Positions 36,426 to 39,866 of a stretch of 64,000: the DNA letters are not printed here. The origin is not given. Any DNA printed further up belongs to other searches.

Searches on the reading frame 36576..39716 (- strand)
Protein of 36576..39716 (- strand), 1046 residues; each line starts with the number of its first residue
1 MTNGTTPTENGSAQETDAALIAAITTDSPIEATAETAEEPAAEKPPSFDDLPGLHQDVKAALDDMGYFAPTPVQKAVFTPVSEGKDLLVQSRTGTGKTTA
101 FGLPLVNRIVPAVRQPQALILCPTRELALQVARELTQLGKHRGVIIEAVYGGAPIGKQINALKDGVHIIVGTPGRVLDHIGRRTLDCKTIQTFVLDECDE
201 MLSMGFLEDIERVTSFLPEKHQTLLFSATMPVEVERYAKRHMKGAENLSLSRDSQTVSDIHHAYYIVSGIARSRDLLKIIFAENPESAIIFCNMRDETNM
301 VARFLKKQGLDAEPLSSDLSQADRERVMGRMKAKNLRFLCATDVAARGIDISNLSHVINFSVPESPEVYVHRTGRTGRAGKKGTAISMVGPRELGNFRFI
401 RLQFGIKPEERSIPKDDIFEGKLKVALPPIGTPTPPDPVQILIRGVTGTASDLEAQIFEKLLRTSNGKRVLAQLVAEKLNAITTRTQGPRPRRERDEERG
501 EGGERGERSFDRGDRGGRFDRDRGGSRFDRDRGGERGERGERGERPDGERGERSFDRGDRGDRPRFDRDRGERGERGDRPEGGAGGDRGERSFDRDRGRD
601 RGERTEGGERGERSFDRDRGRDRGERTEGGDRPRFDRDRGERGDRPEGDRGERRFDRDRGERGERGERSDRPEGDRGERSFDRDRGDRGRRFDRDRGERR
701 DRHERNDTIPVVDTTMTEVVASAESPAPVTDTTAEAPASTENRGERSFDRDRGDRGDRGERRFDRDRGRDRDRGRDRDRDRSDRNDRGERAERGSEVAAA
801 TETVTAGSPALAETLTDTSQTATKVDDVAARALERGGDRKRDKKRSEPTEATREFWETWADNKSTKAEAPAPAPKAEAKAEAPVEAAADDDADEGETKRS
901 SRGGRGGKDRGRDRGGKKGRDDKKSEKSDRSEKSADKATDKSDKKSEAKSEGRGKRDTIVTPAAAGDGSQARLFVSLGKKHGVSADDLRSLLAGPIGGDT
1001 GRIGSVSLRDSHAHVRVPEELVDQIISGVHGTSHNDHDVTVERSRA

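Call 43: search_protein_families(library=pfam, proteins=[window:36576-39716:-], max_evalue=0.00001)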
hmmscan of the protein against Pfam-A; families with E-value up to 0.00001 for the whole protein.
window:36576-39716:- (1046 aa): 4 families
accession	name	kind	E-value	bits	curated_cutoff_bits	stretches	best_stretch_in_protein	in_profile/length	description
PF00270.35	DEAD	-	8.2e-48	162.7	26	1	71-235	1-165/167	DEAD/DEAH box helicase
PF00271.37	Helicase_C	-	1.8e-29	102.7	23.5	1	275-380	5-110/110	Helicase conserved C-terminal domain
PF03880.21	DbpA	-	6e-11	42.7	25.6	1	972-1043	1-72/72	DbpA RNA binding domain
PF04851.21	ResIII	-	1.2e-06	28.9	22.5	1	82-230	21-162/164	Type III restriction enzyme, res subunit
